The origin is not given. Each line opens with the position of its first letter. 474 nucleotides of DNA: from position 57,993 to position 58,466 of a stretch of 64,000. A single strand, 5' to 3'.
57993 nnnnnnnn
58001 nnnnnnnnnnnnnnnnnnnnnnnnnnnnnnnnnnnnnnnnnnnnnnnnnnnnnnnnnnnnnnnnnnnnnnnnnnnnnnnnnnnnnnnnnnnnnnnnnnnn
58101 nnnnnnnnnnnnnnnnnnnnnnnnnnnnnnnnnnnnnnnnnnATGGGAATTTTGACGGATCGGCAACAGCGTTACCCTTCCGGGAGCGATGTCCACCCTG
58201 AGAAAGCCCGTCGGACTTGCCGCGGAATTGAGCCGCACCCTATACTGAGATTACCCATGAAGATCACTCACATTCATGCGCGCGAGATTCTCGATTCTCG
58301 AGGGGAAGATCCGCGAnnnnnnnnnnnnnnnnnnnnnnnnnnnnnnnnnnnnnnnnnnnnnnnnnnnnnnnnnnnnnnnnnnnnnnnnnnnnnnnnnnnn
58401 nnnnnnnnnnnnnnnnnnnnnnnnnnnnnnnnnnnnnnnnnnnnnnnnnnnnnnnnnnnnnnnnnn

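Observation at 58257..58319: Enolase N-terminal relic acting as an upstream ORF overlapping the ftsB start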

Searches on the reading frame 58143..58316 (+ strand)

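Call 5: search_protein_families(library=pfam, proteins=[window:58143-58316:+], max_evalue=0.1)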
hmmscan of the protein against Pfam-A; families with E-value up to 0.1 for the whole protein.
window:58143-58316:+ (58 aa): 1 family
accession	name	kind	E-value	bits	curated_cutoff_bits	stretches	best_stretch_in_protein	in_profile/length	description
PF03952.21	Enolase_N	-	0.046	14.4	35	1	41-55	1-15/131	Enolase, N-terminal domain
